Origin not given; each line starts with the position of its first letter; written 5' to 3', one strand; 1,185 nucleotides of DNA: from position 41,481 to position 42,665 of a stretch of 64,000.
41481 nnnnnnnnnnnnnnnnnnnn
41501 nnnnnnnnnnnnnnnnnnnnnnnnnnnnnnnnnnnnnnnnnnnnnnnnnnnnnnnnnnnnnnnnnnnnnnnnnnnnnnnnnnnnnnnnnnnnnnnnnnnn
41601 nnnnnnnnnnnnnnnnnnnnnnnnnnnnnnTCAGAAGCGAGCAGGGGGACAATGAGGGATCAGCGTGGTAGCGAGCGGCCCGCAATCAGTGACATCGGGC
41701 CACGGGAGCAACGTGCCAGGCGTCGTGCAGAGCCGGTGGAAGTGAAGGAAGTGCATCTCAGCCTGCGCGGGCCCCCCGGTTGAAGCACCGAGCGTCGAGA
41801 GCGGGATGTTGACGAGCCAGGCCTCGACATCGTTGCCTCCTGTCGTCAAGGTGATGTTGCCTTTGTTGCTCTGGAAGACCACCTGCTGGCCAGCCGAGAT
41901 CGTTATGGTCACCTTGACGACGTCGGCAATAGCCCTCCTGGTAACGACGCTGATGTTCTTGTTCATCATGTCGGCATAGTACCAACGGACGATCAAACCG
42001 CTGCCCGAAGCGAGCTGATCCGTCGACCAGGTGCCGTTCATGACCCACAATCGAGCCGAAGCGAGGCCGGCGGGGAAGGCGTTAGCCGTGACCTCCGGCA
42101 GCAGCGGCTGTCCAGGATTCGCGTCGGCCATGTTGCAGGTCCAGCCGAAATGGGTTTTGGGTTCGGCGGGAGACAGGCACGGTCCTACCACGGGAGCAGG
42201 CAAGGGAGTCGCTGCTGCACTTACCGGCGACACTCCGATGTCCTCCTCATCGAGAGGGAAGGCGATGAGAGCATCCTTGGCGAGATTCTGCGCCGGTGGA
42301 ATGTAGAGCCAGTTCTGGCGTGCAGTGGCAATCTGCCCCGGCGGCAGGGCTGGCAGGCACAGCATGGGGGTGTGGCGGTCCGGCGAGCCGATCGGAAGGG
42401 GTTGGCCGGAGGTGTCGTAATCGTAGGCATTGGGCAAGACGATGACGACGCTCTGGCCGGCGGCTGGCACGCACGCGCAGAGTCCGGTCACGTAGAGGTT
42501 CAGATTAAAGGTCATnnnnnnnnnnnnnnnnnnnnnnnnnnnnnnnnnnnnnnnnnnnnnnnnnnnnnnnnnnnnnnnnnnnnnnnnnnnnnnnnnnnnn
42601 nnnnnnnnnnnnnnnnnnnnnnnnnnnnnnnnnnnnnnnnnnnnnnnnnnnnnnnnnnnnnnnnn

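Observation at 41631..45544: CHAT-domain protease-like protein translationally coupled (ATGA) to a 294-aa partner of unknown function, next to tRNA-Tyr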

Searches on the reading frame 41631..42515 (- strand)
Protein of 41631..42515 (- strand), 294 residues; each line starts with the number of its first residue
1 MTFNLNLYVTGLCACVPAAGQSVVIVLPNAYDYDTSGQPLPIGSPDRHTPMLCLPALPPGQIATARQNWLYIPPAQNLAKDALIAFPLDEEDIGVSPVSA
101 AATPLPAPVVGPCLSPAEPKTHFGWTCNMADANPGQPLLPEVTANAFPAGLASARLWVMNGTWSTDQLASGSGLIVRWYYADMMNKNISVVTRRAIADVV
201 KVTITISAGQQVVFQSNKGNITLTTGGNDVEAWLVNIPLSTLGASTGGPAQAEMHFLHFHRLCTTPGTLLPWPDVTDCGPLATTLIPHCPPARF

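Call 7: search_protein_families(library=pfam, proteins=[window:41631-42515:-], max_evalue=0.01)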
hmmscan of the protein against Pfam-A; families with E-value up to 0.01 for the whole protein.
window:41631-42515:- (294 aa): 0 families

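Call 8: search_protein_families(library=padloc, proteins=[window:41631-42515:-], max_evalue=0.01)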
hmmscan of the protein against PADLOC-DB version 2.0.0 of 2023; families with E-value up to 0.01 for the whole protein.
window:41631-42515:- (294 aa): 0 families

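Call 12: find_homologous_proteins(query=window:41631-42515:-)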
Query window:41631-42515:- (294 aa): 3 proteins with E <= 0.001 among 3606 candidates.
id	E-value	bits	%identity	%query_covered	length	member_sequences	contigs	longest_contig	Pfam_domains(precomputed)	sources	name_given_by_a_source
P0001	2.5e-198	675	100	100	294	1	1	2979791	-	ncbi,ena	-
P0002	2.3e-105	370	62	99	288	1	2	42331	-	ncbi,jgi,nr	ncbi:MAG TPA: hypothetical protein VHG32_24010 [Thermoanaerobaculia bacterium]|jgi:hypothetical prot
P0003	9.9e-53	197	42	100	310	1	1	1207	-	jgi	jgi:hypothetical protein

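Call 13: search_protein_families(library=ncbifam, proteins=[window:41631-42515:-], max_evalue=0.01)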
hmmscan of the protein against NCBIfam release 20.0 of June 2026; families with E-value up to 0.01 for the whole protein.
window:41631-42515:- (294 aa): 0 families

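Call 14: find_encoding_contigs(protein=P0002, flank=10000, max_places=4)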
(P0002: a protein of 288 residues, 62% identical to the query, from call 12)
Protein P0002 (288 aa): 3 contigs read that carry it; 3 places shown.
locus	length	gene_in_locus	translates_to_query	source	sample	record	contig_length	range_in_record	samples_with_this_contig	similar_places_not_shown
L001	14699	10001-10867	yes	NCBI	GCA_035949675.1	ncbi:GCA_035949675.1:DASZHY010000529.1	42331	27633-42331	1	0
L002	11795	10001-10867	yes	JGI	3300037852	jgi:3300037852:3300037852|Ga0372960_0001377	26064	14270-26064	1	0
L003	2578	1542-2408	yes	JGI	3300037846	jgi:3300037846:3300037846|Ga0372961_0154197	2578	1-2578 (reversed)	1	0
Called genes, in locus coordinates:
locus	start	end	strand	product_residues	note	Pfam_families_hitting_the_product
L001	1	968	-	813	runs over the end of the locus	PF12704:MacB_PCD, PF02687:FtsX, PF12704:MacB_PCD, PF02687:FtsX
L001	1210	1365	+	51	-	-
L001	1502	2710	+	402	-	PF00155:Aminotran_1_2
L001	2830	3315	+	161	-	-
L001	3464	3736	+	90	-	PF04014:MazE_antitoxin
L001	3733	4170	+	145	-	PF01850:PIN, PF13470:PIN_3 (weak)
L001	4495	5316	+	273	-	-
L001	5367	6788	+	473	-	-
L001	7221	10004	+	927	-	PF00515:TPR_1 (faint), PF12770:CHAT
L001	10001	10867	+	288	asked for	-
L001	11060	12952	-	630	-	PF01541:GIY-YIG, PF27096:UvrC_M, PF02151:UVR, PF22920:UvrC_RNaseH, PF08459:UvrC_RNaseH_dom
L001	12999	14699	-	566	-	PF17757:UvrB_inter, PF27431:UvrB_3rd, PF00271:Helicase_C, PF12344:UvrB, PF02151:UVR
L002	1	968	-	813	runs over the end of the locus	PF12704:MacB_PCD, PF02687:FtsX, PF12704:MacB_PCD, PF02687:FtsX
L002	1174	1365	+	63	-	-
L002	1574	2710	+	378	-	PF00155:Aminotran_1_2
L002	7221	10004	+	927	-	PF00515:TPR_1 (faint), PF12770:CHAT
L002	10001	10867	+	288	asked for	-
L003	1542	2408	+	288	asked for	-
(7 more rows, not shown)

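Call 15: find_encoding_contigs(protein=P0001, flank=10000, max_places=3)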
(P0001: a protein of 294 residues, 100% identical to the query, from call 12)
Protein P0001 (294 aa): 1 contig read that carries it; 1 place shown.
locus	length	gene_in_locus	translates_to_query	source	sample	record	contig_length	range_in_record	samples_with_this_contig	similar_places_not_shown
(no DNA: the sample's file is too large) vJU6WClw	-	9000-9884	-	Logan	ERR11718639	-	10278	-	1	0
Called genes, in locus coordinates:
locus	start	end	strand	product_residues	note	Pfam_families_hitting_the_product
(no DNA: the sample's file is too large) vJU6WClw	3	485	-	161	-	?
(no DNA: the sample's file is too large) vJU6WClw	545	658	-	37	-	-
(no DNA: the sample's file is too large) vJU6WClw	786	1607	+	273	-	PF00483:NTP_transferase, PF12804:NTP_transf_3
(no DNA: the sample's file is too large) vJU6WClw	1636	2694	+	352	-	-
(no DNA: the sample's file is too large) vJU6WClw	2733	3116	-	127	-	PF01381:HTH_3 (weak)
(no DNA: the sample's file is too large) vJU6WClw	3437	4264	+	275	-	-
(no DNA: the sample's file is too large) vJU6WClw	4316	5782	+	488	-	-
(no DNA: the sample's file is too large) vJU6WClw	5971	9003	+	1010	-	PF12770:CHAT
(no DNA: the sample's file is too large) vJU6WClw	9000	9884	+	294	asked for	-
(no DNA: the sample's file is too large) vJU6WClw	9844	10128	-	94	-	-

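Call 16: find_encoding_contigs(protein=P0003, flank=10000, max_places=3)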
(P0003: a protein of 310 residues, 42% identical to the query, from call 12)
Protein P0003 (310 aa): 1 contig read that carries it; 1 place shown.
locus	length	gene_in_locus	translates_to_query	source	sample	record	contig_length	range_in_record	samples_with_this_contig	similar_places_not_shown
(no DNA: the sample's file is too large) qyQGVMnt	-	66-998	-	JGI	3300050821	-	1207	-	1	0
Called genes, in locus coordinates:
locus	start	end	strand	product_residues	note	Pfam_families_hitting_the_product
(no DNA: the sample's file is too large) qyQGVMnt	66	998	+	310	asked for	-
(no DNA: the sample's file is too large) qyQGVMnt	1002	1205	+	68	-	?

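Call 24: search_protein_families(library=pfam, proteins=[window:41631-42515:-], max_evalue=10)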
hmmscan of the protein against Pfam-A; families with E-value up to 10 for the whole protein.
window:41631-42515:- (294 aa): 0 families

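Call 27: predict_structure(alignment_id=A1)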
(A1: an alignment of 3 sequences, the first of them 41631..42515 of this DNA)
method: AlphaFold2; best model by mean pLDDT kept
length: 294 residues; sequences in the alignment: 3
mean_pLDDT: 45.0   pTM: 0.55
mean pLDDT of the five models: 45.0, 42.1, 40.9, 29.4, 26.5
residues with pLDDT >= 90: 0; 70-90: 50; 50-70: 55; < 50: 189
segments of 3 or more residues with pLDDT < 50: 11-22, 26-33, 35-40, 76-79, 99-199, 239-294
pLDDT, mean of each block of 10 residues (from residue 1): 69 41 47 46 56 75 75 53 67 53 38 32 29 30 32 27 29 32 28 34 72 73 81 62 32 27 27 25 22 22
secondary structure, 60 per line:
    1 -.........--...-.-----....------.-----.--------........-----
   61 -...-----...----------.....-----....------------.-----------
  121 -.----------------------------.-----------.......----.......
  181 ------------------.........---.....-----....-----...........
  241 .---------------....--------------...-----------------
elements in order: E2-10 E13-15 E23-26 E48-55 E62-64 E70-72 E83-87 E93-96 E163-169 E174-180 E199-207 E211-215 E221-224 E230-238 H257-260

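Call 32: search_protein_representatives(alignment_id=A1)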
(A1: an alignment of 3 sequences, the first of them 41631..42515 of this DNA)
Query: 3 sequences, 293 profile positions. Proteins with E-value up to 0.001 (for the whole library): 147; up to 1e-10: 49; up to 1e-30: 5. The best 147 are listed.
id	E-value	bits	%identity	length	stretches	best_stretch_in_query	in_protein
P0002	1.6e-162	556.1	-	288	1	4-293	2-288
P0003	4.5e-150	515.2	-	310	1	1-293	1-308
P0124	1.5e-83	296.8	-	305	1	1-293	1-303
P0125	2.1e-82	293.1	-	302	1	1-293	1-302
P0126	1.4e-40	155.8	-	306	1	1-293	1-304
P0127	7.7e-30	120.5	-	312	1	1-293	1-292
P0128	4.8e-27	111.3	-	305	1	1-293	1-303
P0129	1.6e-26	109.6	-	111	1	4-113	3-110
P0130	2.4e-26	109.1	-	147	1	190-293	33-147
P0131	3.3e-25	105.3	-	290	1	1-293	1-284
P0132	5.2e-25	104.7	-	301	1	6-293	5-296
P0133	2.6e-24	102.4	-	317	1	4-293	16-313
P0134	1.5e-22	96.6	-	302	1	2-293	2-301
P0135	1.2e-21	93.7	-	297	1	2-293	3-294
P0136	4.0e-20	88.6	-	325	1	1-293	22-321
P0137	9.8e-19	84.1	-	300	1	1-293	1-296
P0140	1.1e-17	80.6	-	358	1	3-293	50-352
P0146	1.4e-15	73.7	-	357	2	104-293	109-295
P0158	4.7e-12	62.1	-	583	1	1-292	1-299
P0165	3.3e-11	59.4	-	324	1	1-293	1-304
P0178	8.1e-10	54.8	-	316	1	1-293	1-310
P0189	1.6e-08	50.5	-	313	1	1-293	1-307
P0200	1.1e-07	47.8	-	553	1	1-292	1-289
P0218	1.3e-06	44.3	-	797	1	87-293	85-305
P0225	5.5e-06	42.2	-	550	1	1-262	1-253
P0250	1.7e-04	37.3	-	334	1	1-292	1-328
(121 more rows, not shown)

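Call 34: search_protein_families(library=pfam, alignment_id=A2, max_evalue=0.1)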
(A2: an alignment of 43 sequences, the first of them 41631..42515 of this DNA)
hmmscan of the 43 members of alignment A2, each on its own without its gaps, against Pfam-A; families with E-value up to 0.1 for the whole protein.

A. member 1, window:41631-42515:- (294 aa): 0 families

B. families by the number of members that match (of 43 scanned): 1 family
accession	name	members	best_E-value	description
PF04439.18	Adenyl_transf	1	0.054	Streptomycin adenylyltransferase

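Call 35: find_homologous_proteins(query=A2, max_evalue=0.001)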
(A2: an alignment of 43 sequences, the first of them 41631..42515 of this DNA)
Query A2 (43 sequences) (294 aa, profile of the alignment): 3 proteins with E <= 0.001 among 8000 candidates.
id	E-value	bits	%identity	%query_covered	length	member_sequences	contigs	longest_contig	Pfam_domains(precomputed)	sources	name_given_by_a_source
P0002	1.2e-70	257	62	99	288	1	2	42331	-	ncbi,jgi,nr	ncbi:MAG TPA: hypothetical protein VHG32_24010 [Thermoanaerobaculia bacterium]|jgi:hypothetical prot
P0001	7.9e-70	254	100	100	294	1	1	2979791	-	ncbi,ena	-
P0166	5.8e-59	218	23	99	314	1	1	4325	-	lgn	-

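Call 37: find_encoding_contigs(protein=P0124, flank=8000, max_places=2)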
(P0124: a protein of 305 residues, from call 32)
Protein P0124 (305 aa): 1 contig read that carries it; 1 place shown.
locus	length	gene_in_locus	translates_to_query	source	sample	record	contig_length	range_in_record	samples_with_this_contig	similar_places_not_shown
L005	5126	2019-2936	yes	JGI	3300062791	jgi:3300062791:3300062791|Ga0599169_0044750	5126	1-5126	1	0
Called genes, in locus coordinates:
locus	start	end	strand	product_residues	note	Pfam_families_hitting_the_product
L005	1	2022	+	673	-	?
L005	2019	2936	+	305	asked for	-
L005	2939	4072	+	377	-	-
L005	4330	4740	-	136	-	-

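Call 41: search_protein_families(library=pfam, proteins=[P0158, P0200, P0225, P0218, L005:1-2022:+, L005:2939-4072:+, P0140, P0146], max_evalue=0.01)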
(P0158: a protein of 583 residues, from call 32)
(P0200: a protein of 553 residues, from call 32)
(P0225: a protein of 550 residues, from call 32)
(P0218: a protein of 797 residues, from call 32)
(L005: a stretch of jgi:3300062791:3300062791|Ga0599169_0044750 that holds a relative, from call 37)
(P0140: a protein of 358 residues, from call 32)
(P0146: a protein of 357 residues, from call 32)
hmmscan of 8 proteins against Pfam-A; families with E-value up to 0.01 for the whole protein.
P0158 (583 aa): 1 family
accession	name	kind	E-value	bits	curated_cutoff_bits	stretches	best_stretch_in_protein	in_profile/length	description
PF00089.32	Trypsin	-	1.4e-12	48.4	20.6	1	375-576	18-220/220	Trypsin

P0200 (553 aa): 2 families
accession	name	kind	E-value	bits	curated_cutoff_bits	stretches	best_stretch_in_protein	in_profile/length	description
PF00089.32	Trypsin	-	2.9e-13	50.6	20.6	1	347-542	16-220/220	Trypsin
PF13365.12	Trypsin_2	-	2.4e-10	41.8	27.6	1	357-518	1-144/144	Trypsin-like peptidase domain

P0225 (550 aa): 2 families
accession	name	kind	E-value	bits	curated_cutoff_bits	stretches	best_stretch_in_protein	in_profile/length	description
PF00089.32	Trypsin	-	4e-08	33.8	20.6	1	359-516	13-194/220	Trypsin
PF13365.12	Trypsin_2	-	1.1e-07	33.2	27.6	1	374-505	2-137/144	Trypsin-like peptidase domain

P0218 (797 aa): 1 family
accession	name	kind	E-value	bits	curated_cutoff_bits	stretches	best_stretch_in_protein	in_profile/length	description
PF00082.27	Peptidase_S8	-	1.3e-14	54.6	21.8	1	535-762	55-269/288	Subtilase family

L005:1-2022:+ (673 aa): 2 families
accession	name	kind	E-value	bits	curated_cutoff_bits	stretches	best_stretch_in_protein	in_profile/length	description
PF12770.12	CHAT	-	9e-52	176.7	24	1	389-659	3-284/289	CHAT domain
PF03568.22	Peptidase_C50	-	0.0015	18.2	27.8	1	575-612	354-393/395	Peptidase family C50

L005:2939-4072:+ (377 aa): 1 family
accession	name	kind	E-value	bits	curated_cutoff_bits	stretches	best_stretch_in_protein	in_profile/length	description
PF13529.12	Peptidase_C39_2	-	0.00015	22.8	24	1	197-320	4-143/143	Peptidase_C39 like family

P0140 (358 aa): 0 families

P0146 (357 aa): 0 families

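Call 47: find_encoding_contigs(protein=P0158, flank=8000, max_places=2)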
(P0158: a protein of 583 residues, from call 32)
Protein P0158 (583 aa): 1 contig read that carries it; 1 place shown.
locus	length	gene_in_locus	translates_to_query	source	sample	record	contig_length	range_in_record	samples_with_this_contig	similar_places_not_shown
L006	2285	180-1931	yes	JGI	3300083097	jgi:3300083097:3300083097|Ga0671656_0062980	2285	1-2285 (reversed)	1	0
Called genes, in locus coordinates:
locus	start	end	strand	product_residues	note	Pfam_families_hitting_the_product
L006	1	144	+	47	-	?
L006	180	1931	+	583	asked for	PF00089:Trypsin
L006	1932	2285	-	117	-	?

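Call 48: find_encoding_contigs(protein=P0127, flank=8000, max_places=2)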
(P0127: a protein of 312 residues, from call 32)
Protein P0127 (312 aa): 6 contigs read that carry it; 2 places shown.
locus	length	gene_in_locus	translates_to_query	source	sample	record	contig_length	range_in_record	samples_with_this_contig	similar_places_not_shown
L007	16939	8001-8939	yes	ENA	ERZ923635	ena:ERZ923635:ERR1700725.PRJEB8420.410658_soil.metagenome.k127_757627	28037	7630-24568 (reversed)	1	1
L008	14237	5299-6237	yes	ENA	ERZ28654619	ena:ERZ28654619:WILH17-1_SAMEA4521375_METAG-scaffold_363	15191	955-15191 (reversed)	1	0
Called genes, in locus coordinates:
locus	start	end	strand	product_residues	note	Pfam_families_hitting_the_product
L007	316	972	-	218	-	PF04337:DUF480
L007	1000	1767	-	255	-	PF00034:Cytochrom_C, PF13442:Cytochrome_CBB3 (faint), PF00034:Cytochrom_C (weak)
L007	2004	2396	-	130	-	-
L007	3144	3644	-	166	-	PF14534:DUF4440, PF12680:SnoaL_2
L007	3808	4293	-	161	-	PF13577:SnoaL_4 (weak), PF14534:DUF4440 (weak), PF12680:SnoaL_2 (weak)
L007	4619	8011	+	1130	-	PF12770:CHAT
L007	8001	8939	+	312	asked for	-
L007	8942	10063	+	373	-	PF13529:Peptidase_C39_2 (weak)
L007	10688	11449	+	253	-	-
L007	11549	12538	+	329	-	PF13490:zf-HC2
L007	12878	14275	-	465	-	PF01553:Acyltransferase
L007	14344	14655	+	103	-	-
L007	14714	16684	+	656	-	PF02705:K_trans, PF22776:K_trans_C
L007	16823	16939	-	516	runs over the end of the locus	PF07690:MFS_1, PF00854:PTR2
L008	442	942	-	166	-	PF14534:DUF4440, PF12680:SnoaL_2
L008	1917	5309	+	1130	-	PF12770:CHAT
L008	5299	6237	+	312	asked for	-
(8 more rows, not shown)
